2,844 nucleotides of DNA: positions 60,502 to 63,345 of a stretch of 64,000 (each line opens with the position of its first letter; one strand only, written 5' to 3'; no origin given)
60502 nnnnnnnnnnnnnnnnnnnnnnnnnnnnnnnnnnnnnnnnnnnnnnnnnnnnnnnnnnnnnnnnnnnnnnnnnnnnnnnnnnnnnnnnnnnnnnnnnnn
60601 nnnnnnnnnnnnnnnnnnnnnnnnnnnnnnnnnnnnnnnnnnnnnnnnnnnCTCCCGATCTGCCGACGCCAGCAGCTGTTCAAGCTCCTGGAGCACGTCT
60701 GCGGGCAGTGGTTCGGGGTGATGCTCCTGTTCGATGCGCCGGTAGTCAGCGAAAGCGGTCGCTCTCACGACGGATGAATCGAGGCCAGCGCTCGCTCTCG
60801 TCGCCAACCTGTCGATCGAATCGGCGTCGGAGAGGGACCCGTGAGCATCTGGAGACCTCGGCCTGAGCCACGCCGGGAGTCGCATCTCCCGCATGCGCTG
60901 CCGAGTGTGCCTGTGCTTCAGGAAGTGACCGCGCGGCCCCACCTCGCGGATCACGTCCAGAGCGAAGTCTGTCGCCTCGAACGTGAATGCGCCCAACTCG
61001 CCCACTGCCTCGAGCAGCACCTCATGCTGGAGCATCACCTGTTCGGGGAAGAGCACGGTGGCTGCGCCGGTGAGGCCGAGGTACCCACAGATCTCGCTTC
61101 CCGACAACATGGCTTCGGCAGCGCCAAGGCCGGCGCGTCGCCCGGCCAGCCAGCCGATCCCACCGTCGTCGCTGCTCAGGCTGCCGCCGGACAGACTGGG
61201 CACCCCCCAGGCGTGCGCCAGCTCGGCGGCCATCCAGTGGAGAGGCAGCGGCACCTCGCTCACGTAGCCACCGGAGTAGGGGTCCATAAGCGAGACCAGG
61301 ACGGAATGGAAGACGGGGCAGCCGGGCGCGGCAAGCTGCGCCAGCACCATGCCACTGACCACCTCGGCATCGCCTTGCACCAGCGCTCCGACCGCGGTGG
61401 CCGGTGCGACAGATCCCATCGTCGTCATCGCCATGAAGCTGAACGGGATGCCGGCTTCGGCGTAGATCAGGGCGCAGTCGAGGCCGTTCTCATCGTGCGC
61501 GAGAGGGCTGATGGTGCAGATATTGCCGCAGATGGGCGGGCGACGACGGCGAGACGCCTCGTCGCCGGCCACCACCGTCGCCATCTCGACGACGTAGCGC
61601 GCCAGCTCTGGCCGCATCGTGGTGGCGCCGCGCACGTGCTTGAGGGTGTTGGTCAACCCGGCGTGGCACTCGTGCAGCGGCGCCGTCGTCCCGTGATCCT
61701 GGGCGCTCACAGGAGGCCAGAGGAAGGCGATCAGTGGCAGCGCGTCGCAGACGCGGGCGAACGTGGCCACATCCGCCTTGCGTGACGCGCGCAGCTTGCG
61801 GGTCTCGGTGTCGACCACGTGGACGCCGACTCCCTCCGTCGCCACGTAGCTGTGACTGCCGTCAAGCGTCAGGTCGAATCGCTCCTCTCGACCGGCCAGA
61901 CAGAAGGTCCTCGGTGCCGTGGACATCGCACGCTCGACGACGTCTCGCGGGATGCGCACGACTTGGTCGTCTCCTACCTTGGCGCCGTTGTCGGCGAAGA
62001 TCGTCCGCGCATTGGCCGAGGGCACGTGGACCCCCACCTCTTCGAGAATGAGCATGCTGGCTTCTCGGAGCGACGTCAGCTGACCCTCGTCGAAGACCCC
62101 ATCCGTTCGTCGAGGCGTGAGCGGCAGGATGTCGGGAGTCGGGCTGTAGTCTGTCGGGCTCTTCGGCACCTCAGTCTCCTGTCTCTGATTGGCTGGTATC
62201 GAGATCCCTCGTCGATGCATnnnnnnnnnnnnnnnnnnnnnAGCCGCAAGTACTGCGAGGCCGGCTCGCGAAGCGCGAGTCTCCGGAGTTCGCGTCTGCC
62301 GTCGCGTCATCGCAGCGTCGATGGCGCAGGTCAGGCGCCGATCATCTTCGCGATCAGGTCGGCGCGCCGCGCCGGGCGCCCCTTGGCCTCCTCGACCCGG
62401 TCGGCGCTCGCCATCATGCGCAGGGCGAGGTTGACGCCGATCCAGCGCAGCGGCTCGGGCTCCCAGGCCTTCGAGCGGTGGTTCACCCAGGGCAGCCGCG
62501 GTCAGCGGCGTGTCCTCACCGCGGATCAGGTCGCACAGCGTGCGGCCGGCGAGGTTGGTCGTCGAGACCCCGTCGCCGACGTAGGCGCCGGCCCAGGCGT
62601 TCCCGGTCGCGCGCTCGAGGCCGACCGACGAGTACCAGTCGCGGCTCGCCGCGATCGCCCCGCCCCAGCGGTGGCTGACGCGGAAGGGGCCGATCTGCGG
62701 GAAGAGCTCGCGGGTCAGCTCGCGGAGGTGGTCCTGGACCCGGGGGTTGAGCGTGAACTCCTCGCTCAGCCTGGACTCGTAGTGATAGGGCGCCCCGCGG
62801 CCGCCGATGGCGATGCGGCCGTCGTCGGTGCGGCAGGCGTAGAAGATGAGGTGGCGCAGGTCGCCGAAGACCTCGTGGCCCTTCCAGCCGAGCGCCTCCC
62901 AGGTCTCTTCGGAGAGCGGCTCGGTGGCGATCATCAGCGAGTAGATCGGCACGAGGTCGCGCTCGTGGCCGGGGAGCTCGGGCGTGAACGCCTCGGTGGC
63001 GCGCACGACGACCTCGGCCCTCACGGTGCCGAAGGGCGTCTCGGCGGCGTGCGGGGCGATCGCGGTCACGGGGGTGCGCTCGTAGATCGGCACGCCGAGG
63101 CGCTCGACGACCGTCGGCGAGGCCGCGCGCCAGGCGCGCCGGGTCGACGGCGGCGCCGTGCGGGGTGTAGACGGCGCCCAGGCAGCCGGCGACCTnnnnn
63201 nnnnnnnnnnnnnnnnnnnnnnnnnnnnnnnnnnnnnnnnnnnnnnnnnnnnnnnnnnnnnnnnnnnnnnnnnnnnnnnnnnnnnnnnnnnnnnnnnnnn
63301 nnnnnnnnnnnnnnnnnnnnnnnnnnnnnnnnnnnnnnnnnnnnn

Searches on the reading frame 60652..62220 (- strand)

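Call 13: search_protein_families(library=pfam, proteins=[window:60652-62220:-])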
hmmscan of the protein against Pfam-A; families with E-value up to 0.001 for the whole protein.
window:60652-62220:- (523 aa): 1 family
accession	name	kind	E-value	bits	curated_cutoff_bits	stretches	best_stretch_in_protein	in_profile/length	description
PF06253.16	MTTB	-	3.3e-60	204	25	1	41-445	32-436/500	Trimethylamine methyltransferase (MTTB)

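Call 79: search_protein_families(library=ncbifam, proteins=[window:60652-62220:-], max_evalue=0.00001)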
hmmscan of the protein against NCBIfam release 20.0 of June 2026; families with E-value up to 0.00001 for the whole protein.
window:60652-62220:- (523 aa): 1 family
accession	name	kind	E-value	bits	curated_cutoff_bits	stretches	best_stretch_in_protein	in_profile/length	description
TIGR02369.2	trimeth_pyl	equivalog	1.9e-80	270.7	525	1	42-521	5-469/469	[trimethylamine--corrinoid protein] Co-methyltransferase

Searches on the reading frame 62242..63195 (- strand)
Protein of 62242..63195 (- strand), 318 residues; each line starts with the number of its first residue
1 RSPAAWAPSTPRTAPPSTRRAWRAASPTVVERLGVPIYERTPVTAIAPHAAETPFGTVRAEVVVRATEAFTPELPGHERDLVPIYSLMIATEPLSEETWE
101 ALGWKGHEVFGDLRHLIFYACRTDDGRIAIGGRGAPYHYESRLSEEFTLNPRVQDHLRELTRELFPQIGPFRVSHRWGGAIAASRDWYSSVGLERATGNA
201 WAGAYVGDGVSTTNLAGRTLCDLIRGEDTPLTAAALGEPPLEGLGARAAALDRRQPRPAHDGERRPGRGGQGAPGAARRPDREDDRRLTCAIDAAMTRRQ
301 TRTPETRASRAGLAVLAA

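Call 13: search_protein_families(library=pfam, proteins=[window:62242-63093:-])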
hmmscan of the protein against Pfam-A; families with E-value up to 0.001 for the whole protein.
window:62242-63093:- (284 aa): 0 families

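Call 28: search_protein_families(library=ncbifam, proteins=[window:62242-63195:-], max_evalue=0.00001)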
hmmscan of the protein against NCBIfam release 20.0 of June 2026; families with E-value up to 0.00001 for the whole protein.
window:62242-63195:- (318 aa): 2 families
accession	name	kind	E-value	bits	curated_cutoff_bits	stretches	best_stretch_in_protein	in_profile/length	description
TIGR03329.1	Phn_aa_oxid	hypoth_equivalog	1.6e-25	89.9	632.8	1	29-241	192-408/460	putative aminophosphonate oxidoreductase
NF050086.1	pipecolate_AmaA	exception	1.9e-11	43.3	600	1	28-229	190-385/425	L-pipecolate oxidase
